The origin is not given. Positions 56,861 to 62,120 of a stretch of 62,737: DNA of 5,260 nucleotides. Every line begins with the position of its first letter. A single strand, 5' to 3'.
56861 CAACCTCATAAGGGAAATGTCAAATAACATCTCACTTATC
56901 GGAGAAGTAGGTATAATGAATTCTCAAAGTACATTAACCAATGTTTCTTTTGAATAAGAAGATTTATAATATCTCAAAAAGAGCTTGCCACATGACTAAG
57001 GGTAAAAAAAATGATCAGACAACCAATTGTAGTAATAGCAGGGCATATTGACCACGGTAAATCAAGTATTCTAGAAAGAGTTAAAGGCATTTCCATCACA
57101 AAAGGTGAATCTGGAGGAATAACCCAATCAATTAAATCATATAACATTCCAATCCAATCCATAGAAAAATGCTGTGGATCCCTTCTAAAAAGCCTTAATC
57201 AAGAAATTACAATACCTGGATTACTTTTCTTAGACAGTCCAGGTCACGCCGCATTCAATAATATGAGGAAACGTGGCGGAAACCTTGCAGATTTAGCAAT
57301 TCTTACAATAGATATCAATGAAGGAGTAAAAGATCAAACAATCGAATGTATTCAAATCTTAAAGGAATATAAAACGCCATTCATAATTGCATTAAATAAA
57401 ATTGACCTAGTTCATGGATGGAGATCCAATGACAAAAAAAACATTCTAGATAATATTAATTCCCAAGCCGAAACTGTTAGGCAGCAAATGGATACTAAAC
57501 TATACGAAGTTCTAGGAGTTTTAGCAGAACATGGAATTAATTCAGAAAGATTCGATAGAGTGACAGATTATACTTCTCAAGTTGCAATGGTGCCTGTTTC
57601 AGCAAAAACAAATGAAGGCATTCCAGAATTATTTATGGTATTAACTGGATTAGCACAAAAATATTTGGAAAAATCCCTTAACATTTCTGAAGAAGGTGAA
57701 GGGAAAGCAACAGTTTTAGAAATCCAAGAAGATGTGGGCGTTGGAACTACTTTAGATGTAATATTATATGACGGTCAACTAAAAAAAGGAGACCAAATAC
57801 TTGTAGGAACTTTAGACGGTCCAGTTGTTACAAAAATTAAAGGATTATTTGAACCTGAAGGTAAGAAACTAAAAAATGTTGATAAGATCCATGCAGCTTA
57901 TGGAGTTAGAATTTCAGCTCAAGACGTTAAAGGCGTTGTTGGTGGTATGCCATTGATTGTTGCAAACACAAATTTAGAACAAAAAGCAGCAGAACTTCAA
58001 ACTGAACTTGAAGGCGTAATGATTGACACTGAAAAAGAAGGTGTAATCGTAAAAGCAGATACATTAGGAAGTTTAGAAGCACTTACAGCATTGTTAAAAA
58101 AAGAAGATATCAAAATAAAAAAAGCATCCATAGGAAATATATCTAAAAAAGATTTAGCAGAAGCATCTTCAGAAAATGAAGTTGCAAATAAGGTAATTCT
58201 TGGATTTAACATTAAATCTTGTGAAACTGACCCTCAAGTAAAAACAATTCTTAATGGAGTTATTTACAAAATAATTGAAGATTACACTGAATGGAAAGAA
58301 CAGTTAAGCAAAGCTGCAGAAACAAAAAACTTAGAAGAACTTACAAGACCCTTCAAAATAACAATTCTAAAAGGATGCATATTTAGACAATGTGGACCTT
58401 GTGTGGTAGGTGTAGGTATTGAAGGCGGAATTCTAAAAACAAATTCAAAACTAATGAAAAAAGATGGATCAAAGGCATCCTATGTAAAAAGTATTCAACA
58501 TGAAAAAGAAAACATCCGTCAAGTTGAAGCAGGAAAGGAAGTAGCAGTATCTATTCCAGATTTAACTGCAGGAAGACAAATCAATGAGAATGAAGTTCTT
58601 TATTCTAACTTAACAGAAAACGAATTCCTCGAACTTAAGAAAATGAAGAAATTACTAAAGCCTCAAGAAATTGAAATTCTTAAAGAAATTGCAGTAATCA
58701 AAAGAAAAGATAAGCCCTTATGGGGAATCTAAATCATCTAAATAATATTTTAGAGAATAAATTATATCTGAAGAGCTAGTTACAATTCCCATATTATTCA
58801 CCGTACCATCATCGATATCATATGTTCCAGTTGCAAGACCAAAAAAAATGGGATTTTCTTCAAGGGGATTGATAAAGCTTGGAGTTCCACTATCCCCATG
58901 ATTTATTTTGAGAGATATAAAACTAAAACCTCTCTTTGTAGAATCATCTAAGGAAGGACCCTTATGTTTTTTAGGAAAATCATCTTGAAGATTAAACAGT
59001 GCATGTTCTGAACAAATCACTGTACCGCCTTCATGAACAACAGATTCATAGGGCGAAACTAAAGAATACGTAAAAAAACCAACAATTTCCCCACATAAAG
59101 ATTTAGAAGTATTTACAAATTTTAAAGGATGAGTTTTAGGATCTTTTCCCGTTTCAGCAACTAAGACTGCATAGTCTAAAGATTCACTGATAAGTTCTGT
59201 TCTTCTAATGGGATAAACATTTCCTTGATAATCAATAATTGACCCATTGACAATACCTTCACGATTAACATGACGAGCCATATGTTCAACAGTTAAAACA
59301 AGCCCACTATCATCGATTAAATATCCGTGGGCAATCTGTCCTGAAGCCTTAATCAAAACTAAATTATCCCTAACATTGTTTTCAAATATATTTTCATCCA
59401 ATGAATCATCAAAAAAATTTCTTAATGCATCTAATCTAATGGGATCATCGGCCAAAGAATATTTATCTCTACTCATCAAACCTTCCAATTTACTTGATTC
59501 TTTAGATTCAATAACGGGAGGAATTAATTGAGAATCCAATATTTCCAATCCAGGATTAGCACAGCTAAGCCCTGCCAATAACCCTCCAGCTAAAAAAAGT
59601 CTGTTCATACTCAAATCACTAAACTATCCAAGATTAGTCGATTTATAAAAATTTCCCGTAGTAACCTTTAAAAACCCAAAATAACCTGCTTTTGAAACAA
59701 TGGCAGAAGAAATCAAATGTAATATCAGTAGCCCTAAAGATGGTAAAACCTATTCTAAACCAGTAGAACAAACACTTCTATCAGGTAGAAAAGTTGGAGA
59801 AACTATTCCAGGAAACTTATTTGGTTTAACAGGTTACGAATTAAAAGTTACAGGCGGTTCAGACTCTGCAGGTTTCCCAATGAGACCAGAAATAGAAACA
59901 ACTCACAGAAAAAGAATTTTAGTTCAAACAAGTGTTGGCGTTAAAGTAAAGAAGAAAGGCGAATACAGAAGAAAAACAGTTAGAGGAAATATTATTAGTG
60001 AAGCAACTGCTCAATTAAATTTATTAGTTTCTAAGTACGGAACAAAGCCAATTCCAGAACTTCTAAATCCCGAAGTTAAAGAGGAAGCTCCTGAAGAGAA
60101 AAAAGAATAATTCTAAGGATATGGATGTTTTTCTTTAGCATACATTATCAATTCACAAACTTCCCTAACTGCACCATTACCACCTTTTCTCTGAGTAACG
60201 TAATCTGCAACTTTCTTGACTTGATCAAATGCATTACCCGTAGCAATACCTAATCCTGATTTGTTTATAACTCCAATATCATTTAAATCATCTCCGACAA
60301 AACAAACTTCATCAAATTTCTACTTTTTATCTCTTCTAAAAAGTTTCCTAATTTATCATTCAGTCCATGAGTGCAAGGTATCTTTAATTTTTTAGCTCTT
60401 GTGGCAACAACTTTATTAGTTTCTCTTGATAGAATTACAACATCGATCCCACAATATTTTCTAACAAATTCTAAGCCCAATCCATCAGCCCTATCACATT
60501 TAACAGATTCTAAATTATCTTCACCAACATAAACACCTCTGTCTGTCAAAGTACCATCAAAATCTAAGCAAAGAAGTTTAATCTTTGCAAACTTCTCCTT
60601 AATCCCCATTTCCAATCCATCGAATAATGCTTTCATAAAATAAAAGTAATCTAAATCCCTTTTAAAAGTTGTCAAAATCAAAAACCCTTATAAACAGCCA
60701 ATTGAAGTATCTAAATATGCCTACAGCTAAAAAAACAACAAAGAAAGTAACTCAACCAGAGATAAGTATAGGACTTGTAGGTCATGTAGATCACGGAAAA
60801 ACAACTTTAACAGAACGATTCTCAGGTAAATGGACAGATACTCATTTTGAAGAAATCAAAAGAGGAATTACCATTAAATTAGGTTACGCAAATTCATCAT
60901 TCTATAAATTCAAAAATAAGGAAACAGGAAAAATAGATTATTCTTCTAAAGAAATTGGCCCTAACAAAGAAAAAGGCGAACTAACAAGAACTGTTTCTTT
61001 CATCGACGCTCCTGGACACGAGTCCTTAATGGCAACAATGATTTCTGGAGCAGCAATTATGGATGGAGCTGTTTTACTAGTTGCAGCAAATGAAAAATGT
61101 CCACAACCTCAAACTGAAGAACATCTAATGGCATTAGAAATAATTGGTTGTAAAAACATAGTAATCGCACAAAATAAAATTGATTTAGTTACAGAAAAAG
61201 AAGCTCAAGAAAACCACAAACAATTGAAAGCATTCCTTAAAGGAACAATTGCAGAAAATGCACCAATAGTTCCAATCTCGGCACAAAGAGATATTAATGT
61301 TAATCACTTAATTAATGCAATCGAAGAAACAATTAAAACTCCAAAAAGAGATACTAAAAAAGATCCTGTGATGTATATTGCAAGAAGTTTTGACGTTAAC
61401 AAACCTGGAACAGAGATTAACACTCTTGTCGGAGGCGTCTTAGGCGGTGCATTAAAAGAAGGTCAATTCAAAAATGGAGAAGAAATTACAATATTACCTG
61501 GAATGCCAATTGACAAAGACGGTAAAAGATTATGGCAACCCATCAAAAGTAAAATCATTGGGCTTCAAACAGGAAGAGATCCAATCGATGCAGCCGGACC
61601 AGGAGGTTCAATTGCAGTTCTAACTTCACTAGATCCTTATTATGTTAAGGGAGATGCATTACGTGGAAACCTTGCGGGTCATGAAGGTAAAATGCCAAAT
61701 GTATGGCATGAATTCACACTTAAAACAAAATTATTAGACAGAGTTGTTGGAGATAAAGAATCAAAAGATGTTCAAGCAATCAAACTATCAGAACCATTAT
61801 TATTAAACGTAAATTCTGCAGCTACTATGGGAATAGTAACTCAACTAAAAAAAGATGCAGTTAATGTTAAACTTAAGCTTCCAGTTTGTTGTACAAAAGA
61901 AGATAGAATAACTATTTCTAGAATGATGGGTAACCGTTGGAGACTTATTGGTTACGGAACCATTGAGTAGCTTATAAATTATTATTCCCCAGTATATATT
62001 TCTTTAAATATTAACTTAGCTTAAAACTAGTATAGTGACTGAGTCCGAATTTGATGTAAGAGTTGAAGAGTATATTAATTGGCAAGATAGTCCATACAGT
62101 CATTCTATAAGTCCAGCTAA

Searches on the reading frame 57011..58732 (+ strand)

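Call 67: search_protein_families(library=pfam, proteins=[window:57011-58732:+], max_evalue=0.00001)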
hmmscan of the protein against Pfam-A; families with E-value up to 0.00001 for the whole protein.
window:57011-58732:+ (573 aa): 5 families
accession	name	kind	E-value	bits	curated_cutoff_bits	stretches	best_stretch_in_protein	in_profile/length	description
PF00009.33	GTP_EFTU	-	3e-29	102.4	26.5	1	6-215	5-186/188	Elongation factor Tu GTP binding domain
PF14578.12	GTP_EFTU_D4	-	5.8e-23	81.1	23.8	1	446-531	1-86/86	Elongation factor Tu domain 4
PF11987.13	IF-2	-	5.9e-14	52.4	27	1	323-425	6-116/117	Translation-initiation factor 2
PF01926.29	MMR_HSR1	-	7.9e-08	32.8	21.9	1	7-130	2-113/113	50S ribosome-binding GTPase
PF03144.31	GTP_EFTU_D2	-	7.4e-07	29.9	30.3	0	245-301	1-60/73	Elongation factor Tu domain 2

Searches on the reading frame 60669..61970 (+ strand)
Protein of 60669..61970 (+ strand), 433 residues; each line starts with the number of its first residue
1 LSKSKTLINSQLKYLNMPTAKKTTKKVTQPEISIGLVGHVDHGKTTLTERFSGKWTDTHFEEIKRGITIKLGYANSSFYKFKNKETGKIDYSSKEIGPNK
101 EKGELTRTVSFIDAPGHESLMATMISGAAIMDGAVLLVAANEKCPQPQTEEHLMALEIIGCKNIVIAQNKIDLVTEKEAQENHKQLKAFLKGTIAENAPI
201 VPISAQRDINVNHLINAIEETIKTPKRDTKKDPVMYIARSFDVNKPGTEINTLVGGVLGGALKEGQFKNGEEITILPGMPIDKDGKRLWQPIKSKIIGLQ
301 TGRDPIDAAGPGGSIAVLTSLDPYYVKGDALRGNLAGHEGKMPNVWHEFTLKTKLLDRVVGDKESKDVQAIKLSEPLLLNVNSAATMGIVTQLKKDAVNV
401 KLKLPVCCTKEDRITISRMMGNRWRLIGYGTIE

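Call 67: search_protein_families(library=pfam, proteins=[window:60669-61970:+], max_evalue=0.00001)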
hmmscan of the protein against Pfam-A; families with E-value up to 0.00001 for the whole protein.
window:60669-61970:+ (433 aa): 2 families
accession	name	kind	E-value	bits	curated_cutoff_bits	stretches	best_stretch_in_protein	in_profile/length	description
PF00009.33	GTP_EFTU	-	2.2e-32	112.6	26.5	1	32-223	4-187/188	Elongation factor Tu GTP binding domain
PF09173.17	eIF2_C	-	1.9e-30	105.3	22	1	348-432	2-86/86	Initiation factor eIF2 gamma, C terminal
